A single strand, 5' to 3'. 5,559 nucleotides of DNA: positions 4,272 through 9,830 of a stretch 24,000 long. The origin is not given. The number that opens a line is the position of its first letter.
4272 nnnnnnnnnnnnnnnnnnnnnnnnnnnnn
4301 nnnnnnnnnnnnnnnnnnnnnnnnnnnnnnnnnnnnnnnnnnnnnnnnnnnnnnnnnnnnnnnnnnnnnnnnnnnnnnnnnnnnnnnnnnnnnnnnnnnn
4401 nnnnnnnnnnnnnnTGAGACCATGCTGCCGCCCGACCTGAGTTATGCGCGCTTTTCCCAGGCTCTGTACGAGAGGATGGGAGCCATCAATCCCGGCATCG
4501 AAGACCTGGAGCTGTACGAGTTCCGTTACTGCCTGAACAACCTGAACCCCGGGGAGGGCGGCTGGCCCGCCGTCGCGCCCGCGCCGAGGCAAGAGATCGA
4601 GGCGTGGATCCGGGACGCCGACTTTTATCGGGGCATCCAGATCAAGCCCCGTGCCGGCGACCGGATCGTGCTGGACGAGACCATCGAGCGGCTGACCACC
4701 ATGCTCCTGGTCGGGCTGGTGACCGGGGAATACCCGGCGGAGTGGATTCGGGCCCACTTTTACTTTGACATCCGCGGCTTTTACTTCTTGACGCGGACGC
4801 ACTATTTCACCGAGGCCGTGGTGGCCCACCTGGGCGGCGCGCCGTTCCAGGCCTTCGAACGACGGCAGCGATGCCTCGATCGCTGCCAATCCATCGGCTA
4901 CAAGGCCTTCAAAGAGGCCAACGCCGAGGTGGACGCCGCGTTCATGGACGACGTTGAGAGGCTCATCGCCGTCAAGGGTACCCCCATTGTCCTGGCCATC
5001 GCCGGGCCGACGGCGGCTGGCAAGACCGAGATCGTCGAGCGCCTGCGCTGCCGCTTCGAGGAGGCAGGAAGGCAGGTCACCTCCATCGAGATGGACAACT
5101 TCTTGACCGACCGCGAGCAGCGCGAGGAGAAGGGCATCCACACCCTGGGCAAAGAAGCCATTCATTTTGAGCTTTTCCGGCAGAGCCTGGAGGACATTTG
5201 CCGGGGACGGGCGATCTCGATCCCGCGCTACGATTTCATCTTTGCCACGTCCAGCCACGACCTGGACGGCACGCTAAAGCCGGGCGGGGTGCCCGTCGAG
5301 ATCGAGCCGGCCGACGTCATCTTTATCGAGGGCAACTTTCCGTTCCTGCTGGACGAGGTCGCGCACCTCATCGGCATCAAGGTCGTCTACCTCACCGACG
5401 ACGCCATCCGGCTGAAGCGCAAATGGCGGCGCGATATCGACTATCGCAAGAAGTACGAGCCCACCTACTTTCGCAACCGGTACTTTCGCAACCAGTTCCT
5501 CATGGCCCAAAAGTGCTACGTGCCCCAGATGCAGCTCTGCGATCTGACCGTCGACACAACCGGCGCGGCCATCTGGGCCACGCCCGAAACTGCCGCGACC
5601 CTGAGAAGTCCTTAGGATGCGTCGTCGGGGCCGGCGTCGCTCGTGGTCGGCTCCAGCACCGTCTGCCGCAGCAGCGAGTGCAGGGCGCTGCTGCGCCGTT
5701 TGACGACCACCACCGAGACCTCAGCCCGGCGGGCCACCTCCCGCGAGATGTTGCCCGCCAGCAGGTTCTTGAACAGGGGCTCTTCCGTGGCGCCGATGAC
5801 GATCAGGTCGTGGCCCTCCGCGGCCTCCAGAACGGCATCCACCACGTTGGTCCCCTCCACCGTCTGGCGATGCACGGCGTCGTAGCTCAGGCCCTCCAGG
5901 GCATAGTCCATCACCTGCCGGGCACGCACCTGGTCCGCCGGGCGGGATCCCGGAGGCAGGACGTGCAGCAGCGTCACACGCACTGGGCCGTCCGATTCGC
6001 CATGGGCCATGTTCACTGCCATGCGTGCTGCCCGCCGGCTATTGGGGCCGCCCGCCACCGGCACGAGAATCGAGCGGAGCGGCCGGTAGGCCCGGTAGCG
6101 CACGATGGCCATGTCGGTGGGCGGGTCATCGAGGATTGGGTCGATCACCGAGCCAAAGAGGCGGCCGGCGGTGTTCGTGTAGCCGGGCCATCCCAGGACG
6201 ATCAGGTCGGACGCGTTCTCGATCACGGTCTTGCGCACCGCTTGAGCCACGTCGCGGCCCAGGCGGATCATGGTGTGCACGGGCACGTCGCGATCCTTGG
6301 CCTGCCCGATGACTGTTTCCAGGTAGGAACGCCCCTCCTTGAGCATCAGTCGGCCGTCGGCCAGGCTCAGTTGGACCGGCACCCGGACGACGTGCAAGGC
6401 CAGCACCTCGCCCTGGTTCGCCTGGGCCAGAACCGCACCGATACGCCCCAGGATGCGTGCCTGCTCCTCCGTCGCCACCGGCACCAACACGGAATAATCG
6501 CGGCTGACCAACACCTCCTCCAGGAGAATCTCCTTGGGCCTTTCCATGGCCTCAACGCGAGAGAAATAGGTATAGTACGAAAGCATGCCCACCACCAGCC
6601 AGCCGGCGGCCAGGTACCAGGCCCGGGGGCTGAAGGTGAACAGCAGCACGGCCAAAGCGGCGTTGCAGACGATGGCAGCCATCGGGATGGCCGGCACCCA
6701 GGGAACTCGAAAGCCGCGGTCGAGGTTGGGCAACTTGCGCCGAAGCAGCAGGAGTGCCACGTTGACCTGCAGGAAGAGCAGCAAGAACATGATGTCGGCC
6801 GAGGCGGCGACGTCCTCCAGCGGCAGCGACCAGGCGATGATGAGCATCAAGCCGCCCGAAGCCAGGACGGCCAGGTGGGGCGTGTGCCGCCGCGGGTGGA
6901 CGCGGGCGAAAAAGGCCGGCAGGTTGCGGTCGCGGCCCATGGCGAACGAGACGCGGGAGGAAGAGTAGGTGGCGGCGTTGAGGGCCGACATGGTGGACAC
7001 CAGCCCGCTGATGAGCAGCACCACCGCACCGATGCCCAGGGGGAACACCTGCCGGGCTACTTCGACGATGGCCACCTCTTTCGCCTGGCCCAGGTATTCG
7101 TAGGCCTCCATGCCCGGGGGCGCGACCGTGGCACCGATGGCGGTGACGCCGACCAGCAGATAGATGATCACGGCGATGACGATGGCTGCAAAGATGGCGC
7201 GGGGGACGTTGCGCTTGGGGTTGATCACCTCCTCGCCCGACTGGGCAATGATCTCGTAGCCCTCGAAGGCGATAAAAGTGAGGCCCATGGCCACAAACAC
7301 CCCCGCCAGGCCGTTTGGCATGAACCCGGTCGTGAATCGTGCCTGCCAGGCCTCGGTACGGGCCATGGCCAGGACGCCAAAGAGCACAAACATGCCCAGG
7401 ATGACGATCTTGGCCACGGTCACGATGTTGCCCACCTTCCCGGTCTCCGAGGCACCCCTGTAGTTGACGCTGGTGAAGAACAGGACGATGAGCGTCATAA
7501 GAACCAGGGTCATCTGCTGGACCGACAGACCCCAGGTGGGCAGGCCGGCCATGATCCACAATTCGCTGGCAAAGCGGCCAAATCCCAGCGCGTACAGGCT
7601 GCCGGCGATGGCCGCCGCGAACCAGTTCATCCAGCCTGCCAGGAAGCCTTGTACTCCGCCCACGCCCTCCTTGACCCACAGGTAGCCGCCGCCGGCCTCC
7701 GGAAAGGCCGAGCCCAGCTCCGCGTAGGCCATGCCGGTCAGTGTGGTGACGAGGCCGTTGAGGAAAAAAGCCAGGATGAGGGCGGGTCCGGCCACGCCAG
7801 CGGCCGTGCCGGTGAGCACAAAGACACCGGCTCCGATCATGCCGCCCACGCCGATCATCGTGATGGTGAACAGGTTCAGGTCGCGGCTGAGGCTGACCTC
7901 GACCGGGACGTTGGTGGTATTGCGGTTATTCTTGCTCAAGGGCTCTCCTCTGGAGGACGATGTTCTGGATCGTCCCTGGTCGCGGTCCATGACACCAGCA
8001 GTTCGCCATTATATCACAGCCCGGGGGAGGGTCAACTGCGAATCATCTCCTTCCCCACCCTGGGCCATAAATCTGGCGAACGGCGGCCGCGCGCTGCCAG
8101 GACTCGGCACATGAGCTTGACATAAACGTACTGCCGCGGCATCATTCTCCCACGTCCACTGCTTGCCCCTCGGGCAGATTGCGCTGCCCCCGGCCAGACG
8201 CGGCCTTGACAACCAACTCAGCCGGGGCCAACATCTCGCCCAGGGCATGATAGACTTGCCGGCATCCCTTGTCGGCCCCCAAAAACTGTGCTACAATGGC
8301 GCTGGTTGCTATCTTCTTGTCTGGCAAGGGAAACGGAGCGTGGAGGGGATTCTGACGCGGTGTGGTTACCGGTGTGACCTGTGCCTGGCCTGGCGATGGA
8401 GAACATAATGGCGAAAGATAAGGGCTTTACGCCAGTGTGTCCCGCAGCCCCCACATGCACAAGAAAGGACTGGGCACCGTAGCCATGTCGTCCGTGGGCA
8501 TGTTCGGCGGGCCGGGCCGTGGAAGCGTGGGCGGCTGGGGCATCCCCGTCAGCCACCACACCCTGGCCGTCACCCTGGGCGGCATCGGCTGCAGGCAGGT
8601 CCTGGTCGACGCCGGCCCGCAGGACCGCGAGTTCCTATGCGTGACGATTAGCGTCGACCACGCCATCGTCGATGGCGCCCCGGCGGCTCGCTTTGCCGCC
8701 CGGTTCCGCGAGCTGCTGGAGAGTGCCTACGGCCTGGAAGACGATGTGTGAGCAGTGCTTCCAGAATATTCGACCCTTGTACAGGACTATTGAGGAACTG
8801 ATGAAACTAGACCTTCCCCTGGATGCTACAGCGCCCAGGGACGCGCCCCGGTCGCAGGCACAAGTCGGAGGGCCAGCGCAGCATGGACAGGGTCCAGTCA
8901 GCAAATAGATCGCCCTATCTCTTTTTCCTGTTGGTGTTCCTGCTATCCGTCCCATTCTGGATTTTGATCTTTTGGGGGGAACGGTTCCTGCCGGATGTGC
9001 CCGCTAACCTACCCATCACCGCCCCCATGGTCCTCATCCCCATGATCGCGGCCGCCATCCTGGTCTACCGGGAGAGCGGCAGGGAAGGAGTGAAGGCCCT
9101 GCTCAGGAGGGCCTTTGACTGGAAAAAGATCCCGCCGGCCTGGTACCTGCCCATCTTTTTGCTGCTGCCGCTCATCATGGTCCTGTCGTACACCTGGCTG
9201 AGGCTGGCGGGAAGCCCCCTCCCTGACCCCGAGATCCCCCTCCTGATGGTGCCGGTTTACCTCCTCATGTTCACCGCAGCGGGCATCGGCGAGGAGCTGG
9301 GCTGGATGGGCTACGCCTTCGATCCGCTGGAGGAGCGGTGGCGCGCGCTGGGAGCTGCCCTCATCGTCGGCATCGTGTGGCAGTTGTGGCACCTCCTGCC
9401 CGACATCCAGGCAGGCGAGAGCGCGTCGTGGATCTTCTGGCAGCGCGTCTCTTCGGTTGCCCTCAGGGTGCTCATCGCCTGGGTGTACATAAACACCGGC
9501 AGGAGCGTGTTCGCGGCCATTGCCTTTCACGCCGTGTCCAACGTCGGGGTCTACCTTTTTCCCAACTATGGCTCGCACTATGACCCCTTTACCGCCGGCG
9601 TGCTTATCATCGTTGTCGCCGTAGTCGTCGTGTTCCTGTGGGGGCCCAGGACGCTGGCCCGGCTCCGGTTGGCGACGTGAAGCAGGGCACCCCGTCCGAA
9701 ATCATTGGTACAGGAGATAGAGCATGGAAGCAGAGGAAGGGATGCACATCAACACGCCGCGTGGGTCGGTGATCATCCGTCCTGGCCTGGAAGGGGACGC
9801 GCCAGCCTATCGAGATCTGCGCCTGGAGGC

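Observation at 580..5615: Five-gene translationally coupled operon (three HADs, permuted mutase, P-loop kinase) behind an ABC transporter: candidate undescribed phospho-metabolite pathway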

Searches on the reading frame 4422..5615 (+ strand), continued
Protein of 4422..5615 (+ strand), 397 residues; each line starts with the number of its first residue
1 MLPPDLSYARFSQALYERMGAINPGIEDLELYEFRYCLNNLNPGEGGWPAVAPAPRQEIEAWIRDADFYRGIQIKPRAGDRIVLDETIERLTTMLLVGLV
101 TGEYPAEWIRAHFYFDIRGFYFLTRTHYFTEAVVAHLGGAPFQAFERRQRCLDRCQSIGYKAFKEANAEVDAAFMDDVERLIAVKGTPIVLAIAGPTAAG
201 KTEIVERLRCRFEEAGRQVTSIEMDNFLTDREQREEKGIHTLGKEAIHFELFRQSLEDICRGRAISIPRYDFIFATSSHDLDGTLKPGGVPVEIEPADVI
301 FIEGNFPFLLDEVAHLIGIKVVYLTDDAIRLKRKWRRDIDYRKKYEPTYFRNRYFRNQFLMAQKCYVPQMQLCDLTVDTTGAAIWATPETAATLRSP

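Call 57: search_protein_families(library=ncbifam, proteins=[L077:4460-5500:-, L051:603-1436:-, L071:1-1254:-, L068:3656-4669:-, L081:513-1412:-, L049:3729-4772:-, L055:4880-6748:-, L055:6906-8009:-], max_evalue=1e-10)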
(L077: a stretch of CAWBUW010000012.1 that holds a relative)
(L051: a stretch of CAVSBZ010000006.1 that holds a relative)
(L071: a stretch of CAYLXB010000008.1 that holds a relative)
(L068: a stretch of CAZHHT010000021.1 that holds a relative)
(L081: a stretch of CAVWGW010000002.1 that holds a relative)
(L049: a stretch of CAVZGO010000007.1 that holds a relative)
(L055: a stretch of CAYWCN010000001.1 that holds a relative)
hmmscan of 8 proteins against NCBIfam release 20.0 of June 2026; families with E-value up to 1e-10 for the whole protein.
L077:4460-5500:- (346 aa): 17 families
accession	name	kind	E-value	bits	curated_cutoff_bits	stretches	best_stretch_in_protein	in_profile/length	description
NF047341.1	lactose_RbsR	equivalog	1.2e-71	241.8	382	1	9-343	3-330/331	ribose utilization transcriptional repressor RbsR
NF008269.0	PRK11041.1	equivalog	1.6e-69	234.5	436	1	7-344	8-340/342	DNA-binding transcriptional regulator CytR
NF007979.0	PRK10703.1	equivalog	2.9e-67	227.2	501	1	10-315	3-309/341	HTH-type transcriptional repressor PurR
NF052440.1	TransRegGNTRPSEAE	equivalog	6.2e-60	203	400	1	9-318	6-314/333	HTH-type transcriptional regulator GntR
NF007743.0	PRK10423.1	equivalog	1e-59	202.3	531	1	10-340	3-329/330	ribose operon transcriptional repressor RbsR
TIGR01481.1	ccpA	equivalog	4.8e-59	200.4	442.35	1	9-341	3-329/330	catabolite control protein A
NF008002.0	PRK10727.1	equivalog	7.6e-59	199.5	557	1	10-342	3-330/341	HTH-type transcriptional regulator GalR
NF007706.0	PRK10401.1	equivalog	3.5e-58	197.5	555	1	9-321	2-310/346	HTH-type transcriptional regulator GalS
NF007449.0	PRK10014.1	subfamily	7.7e-52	176.4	310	1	9-314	7-321/342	Mal regulon transcriptional regulator MalI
NF007075.0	PRK09526.1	subfamily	3e-49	167.8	340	1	8-343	5-333/358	LacI family DNA-binding transcriptional regulator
NF047913.1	TransRegIdnR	equivalog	4.8e-43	147.7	500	1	9-331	6-326/331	DNA-binding transcriptional regulator IdnR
NF051853.1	TransRegUriRCory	equivalog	9.6e-43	146.5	550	1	10-320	2-307/327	transcriptional regulator UriR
TIGR02417.1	fruct_sucro_rep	subfamily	4.1e-40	138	389.55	1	10-335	1-323/327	D-fructose-responsive transcription factor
NF008452.0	PRK11303.1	equivalog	5.4e-37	127.7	385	1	10-318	2-311/332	catabolite repressor/activator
NF011563.0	PRK14987.1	equivalog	2e-34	119.3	433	1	10-331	7-321/331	gluconate operon transcriptional repressor GntR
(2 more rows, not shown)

L051:603-1436:- (277 aa): 190 families (the best 25 are shown)
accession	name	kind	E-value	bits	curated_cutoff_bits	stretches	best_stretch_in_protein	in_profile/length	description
NF006132.0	PRK08277.1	subfamily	1.7e-112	375.4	281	1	8-277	4-280/280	D-mannonate oxidoreductase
NF005559.1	PRK07231.1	subfamily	8.2e-55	186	215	1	12-271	2-247/249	glucose 1-dehydrogenase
NF006070.0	PRK08213.1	subfamily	2.6e-53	181.2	279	1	6-273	4-258/259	gluconate 5-dehydrogenase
NF004773.0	PRK06113.1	equivalog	5.2e-47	160.5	367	1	9-270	6-249/255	7-alpha-hydroxysteroid dehydrogenase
NF004791.0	PRK06138.1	equivalog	2.6e-46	158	312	1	11-273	2-251/252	SDR family oxidoreductase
NF009466.0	PRK12826.1-2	subfamily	1.2e-45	155.9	222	1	15-271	4-244/248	3-oxoacyl-ACP reductase FabG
NF005853.0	PRK07774.1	equivalog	2.3e-45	154.9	303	1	10-271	2-246/250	SDR family oxidoreductase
NF005488.0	PRK07097.1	equivalog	2.4e-44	151.4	369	1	7-275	3-261/266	gluconate 5-dehydrogenase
NF005390.0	PRK06935.1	equivalog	5.2e-44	150.5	369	1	7-271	8-255/258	2-dehydro-3-deoxy-D-gluconate 5-dehydrogenase KduD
NF005893.0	PRK07856.1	equivalog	5.3e-44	150.4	255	1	9-270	4-240/255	SDR family oxidoreductase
NF004778.0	PRK06124.1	equivalog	8.2e-44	149.9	303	1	7-273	4-254/256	SDR family oxidoreductase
NF005446.0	PRK07035.1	equivalog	1.3e-43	149.1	373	1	7-271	4-253/255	SDR family oxidoreductase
NF005309.0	PRK06841.1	subfamily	3.1e-43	148.1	286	1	6-272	7-253/255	GolD/DthD family dehydrogenase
NF004198.0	PRK05653.1-3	equivalog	3.1e-43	148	296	1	12-271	5-246/248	3-oxoacyl-ACP reductase FabG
NF053701.1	CsHdxCHCADhChcB2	equivalog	2.2e-41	142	350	1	12-273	1-244/245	cis-4-hydroxycyclohexanecarboxylate dehydrogenase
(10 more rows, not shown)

L071:1-1254:- (418 aa): 5 families
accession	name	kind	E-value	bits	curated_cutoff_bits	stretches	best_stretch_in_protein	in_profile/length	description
NF052594.1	NPN_18_hexonate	equivalog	3.9e-44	151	500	1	21-376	7-354/411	nickel-dependent putative hexonate epimerase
NF052593.1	NPN_racem_MAR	equivalog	6.6e-23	81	500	1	146-310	146-312/415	nickel-dependent malate racemase, LarAH6 family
NF033504.2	Ni_dep_LarA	equivalog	5.2e-17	61.7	460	1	38-277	61-280/422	nickel-dependent lactate racemase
NF052595.1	NPN_LarAH5_MAR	equivalog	7.5e-16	58.1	462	0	148-405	148-395/415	nickel-dependent malate racemase, LarAH5 family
NF052525.1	NPN_LarAH10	equivalog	6e-13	48.3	540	1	38-257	60-268/426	NPN-dependent 2-hydroxyacid racemase, LarAH10 family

L068:3656-4669:- (337 aa): 9 families
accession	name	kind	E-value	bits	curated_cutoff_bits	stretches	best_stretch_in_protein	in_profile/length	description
TIGR04380.1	myo_inos_iolG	equivalog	5.3e-130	433.1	355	1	4-332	1-330/330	inositol 2-dehydrogenase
NF052679.1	InsChiInosDhIolG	equivalog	2.8e-38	131.8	540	1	5-324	3-318/343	bifunctional inositol 2-dehydrogenase/D-chiro-inositol 1-dehydrogenase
NF040723.1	UDP-GlcNAcDh_Arch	equivalog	2.4e-37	129.1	450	1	6-324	2-300/302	UDP-N-acetylglucosamine 3-dehydrogenase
NF052479.1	LevoglcsnDh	equivalog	6.7e-33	113.9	650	1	3-200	2-214/386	levoglucosan dehydrogenase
NF058563.1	BT_2159_fam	equivalog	8.9e-22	77.6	650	1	5-190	1-185/350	disaccharide 3-dehydrogenase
NF058561.1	BT_2158_fam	equivalog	1.1e-17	63.9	750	1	4-147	35-176/487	glycoside 3-dehydrogenase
NF008607.0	PRK11579.1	subfamily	5.2e-16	58.6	330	1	1-151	1-148/346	oxidoreductase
NF041392.1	XylDh_Gfo6_Halo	equivalog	9.6e-16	57.5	350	1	34-255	46-276/350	D-xylose 1-dehydrogenase Gfo6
NF007574.0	PRK10206.1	equivalog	7e-12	45.1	352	1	55-184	53-183/345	oxidoreductase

L081:513-1412:- (299 aa): 1 family
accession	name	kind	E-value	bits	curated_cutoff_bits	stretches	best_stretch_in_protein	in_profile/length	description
TIGR04379.1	myo_inos_iolE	equivalog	9.3e-58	196.1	290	1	2-296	2-288/290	myo-inosose-2 dehydratase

L049:3729-4772:- (347 aa): 20 families
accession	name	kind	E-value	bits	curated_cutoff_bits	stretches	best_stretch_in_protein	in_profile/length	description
NF041097.1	keto_inos_dh_IolM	equivalog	2.2e-52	178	450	1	13-323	38-374/389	scyllo-inosose 3-dehydrogenase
NF003808.0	PRK05396.1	equivalog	2.7e-51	174.5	380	1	4-322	1-324/341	L-threonine 3-dehydrogenase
TIGR00692.1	tdh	equivalog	1.8e-50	171.9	458.35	1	18-323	14-325/340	L-threonine 3-dehydrogenase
NF007489.0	PRK10083.1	equivalog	9.7e-46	156.3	376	1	4-327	1-324/339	Zn-dependent oxidoreductase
NF006940.0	PRK09422.1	equivalog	4.5e-36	124.5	344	1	4-265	1-264/338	alcohol dehydrogenase AdhP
NF007642.0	PRK10309.1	equivalog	4.5e-34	118.2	550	1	4-214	1-211/347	galactitol-1-phosphate 5-dehydrogenase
NF007375.0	PRK09880.1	equivalog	1.3e-30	106.3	469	1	5-317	6-321/344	L-idonate 5-dehydrogenase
TIGR03366.1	HpnZ_proposed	hypoth_equivalog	5.5e-29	101.4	328.1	1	29-285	6-278/315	putative phosphonate catabolism associated alcohol dehydrogenase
NF010344.0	PRK13771.1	subfamily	1.3e-28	100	349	1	4-261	1-255/334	putative alcohol dehydrogenase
TIGR02822.1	adh_fam_2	subfamily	3.2e-24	85.6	283.5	1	11-255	11-248/329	zinc-binding alcohol dehydrogenase family protein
TIGR03989.1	Rxyl_3153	subfamily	1.4e-23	83.8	440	1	28-108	26-107/370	NDMA-dependent alcohol dehydrogenase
NF041172.1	AcrlCoa_red_Thmprot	equivalog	1.6e-23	83.1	500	1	4-261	1-256/334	acryloyl-CoA reductase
TIGR02824.1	quinone_pig3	subfamily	5.4e-23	81.5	296.8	1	114-270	86-247/325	putative NAD(P)H quinone oxidoreductase, PIG3 family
TIGR02819.1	fdhA_non_GSH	equivalog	2e-22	79.4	636.95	1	11-241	10-266/397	formaldehyde dehydrogenase, glutathione-independent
TIGR03201.1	dearomat_had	equivalog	4.2e-21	75.4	338.65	1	11-317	6-327/349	6-hydroxycyclohex-1-ene-1-carbonyl-CoA dehydrogenase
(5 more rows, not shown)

L055:4880-6748:- (622 aa): 51 families (the best 25 are shown)
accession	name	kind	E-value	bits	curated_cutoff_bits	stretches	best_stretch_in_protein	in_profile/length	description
TIGR04377.1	myo_inos_iolD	equivalog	2.8e-283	941.2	715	1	7-619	1-615/616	3D-(3,5/4)-trihydroxycyclohexane-1,2-dione acylhydrolase (decyclizing)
TIGR00118.1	acolac_lg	equivalog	7.5e-75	252.5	538.35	1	36-582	19-538/557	biosynthetic-type acetolactate synthase large subunit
NF004710.0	PRK06048.1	equivalog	2.1e-70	237.8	976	1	4-584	4-543/561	acetolactate synthase large subunit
NF006187.0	PRK08322.1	equivalog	1.9e-68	231.2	509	1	34-577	18-527/548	acetolactate synthase large subunit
NF005860.0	PRK07789.1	equivalog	1.2e-67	228.6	881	1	4-575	30-574/615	acetolactate synthase large subunit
NF004919.0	PRK06276.1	equivalog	9.1e-66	222.4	866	1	42-580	24-540/582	acetolactate synthase large subunit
NF006016.1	PRK08155.1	equivalog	9e-60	202.6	870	1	7-577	2-531/554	acetolactate synthase large subunit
NF008431.0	PRK11269.1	equivalog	6.7e-59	199.9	791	1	7-576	3-549/591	glyoxylate carboligase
NF006319.0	PRK08527.1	equivalog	1.4e-58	198.7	905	1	43-581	28-541/565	acetolactate synthase large subunit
NF006052.0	PRK08199.1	subfamily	2.2e-58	197.9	539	1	50-583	39-542/559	thiamine pyrophosphate protein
NF005584.0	PRK07282.1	equivalog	6.6e-58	196.6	970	1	39-501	28-476/566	acetolactate synthase large subunit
NF006524.0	PRK08978.1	equivalog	2.3e-57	194.5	738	1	39-500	19-458/548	acetolactate synthase 2 catalytic subunit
NF005039.0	PRK06456.1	equivalog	9.4e-56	189.5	868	1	36-580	20-546/572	acetolactate synthase large subunit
NF005651.0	PRK07418.1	subfamily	1.3e-54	185.5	942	1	54-581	57-562/617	acetolactate synthase large subunit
NF005824.0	PRK07710.1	equivalog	3e-54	184.3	976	1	43-502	41-484/573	acetolactate synthase large subunit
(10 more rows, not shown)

L055:6906-8009:- (367 aa): 8 families
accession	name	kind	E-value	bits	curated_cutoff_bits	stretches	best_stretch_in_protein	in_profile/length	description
NF002881.0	PRK03343.1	subfamily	1.4e-37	129.7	367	1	28-249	30-251/370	transaldolase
TIGR00876.1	tal_mycobact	equivalog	7.5e-25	88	233.75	1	28-243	19-234/350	transaldolase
NF007080.0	PRK09533.1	equivalog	2.7e-24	85.1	712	1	34-215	36-217/949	bifunctional transaldolase/phosoglucose isomerase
NF003026.0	PRK03903.1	equivalog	1.3e-21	77.1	344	1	29-241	21-218/323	transaldolase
TIGR00874.1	talAB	equivalog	3.7e-15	56.1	396.2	0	200-325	174-295/317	transaldolase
NF008965.0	PRK12309.1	equivalog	1.3e-13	50.8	550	1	83-327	79-303/392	transaldolase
TIGR00875.1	fsa_talC_mipB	equivalog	7.9e-12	45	245.95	0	104-177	51-121/213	fructose-6-phosphate aldolase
NF009001.0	PRK12346.1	subfamily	5.4e-11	42.6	439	0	40-177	31-169/316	transaldolase A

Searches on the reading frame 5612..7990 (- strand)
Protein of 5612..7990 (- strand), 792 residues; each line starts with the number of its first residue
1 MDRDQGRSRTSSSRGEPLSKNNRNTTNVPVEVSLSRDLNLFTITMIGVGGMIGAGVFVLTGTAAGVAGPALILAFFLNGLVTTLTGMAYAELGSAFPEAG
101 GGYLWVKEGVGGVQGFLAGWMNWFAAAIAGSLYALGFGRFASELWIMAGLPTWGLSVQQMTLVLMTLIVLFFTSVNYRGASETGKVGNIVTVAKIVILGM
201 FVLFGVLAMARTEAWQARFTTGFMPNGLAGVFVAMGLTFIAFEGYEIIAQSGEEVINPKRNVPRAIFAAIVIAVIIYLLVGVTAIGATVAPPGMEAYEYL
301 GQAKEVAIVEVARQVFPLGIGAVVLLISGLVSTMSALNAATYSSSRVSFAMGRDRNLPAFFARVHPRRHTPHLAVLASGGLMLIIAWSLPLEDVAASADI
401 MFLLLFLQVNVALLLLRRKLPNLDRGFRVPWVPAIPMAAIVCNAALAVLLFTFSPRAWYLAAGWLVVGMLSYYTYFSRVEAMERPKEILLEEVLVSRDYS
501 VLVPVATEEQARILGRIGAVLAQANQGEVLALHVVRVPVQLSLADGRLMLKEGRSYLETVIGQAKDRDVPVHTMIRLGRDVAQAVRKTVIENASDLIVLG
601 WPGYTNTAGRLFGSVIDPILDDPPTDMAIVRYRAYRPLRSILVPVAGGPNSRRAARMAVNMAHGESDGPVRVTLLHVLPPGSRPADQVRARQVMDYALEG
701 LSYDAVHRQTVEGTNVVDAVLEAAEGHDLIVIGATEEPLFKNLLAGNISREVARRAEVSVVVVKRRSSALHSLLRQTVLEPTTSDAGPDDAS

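Call 3: search_protein_families(library=pfam, proteins=[window:5612-7990:-], max_evalue=0.01)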
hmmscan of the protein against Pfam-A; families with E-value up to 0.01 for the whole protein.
window:5612-7990:- (792 aa): 4 families
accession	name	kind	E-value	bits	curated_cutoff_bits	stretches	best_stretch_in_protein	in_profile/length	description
PF13520.12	AA_permease_2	-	5.3e-50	171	27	1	38-453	1-407/427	Amino acid permease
PF00324.27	AA_permease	-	4.4e-42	144.8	24.6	1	43-476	2-461/470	Amino acid permease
PF00582.32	Usp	-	5.1e-29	102.1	24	2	639-764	3-141/141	Universal stress protein family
PF13906.12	AA_permease_C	-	2.2e-06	28.1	27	1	427-475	1-46/51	C-terminus of AA_permease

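Call 4: search_protein_families(library=ncbifam, proteins=[window:5612-7990:-], max_evalue=0.01)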
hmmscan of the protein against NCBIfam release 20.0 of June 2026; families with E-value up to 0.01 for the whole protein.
window:5612-7990:- (792 aa): 28 families (the best 25 are shown)
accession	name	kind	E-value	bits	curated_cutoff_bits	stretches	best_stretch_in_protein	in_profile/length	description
TIGR00909.1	2A0306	subfamily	1.3e-105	353.8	556.8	1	34-475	1-429/429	amino acid transporter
NF053761.1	BrChAATpBcaP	equivalog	6.9e-72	242.9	690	1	31-480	17-456/460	branched-chain amino acid transporter BcaP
TIGR00906.1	2A0303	subfamily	5.2e-43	147.3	681.7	1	30-419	25-429/602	cationic amino acid transport permease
TIGR00911.1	2A0308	subfamily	4.9e-39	134.1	701.8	1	11-488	21-483/505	L-type amino acid transporter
TIGR01773.1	GABAperm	equivalog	7.8e-32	110.6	678.1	1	34-477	10-449/452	GABA permease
TIGR00908.1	2A0305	equivalog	3.1e-30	105.5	381.75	1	35-485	6-438/442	ethanolamine permease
NF007566.0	PRK10197.1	equivalog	2.5e-26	92.4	871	1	38-478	14-450/466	GABA permease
NF008466.1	PRK11357.1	equivalog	2.7e-24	85.9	800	1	34-478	6-437/446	fructoselysine/psicoselysine transporter FrlA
TIGR00905.1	2A0302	subfamily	2e-23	82.9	409.05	1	35-384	6-344/473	basic amino acid/polyamine antiporter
NF008272.0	PRK11049.1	equivalog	4.6e-23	81.9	732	1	25-472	10-457/470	D-serine/D-alanine/glycine transporter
TIGR00913.1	2A0310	subfamily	4.7e-23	81.7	578.7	1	37-381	3-349/480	amino acid permease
NF008484.0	PRK11387.1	equivalog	1.7e-22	80.1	716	1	32-475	10-452/471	S-methylmethionine permease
TIGR00907.1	2A0304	subfamily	1.5e-21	76.9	598.3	1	32-455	8-444/482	amino acid permease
NF008245.0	PRK11021.1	equivalog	3.7e-21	75.6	284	1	50-412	20-362/419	L-methionine/branched-chain amino acid transporter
NF008094.0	PRK10836.1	subfamily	2.1e-19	69.7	735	1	26-376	5-350/489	amino acid permease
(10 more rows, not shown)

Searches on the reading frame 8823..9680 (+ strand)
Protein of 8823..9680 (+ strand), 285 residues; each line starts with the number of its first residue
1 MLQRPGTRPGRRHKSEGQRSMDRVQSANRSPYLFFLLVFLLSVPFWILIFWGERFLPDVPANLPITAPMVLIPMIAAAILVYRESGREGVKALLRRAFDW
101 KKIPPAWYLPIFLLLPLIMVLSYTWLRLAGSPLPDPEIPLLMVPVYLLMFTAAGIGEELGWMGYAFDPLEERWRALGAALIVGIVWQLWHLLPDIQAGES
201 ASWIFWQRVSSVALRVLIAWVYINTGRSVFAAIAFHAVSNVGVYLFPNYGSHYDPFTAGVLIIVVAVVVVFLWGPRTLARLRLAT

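Call 35: search_protein_families(library=pfam, proteins=[window:8823-9680:+], max_evalue=0.0001)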
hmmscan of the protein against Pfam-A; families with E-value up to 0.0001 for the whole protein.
window:8823-9680:+ (285 aa): 1 family
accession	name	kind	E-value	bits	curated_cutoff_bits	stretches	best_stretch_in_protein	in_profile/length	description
PF02517.21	Rce1-like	-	6.7e-14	52.4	22.4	1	142-241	4-92/93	Type II CAAX prenyl endopeptidase Rce1-like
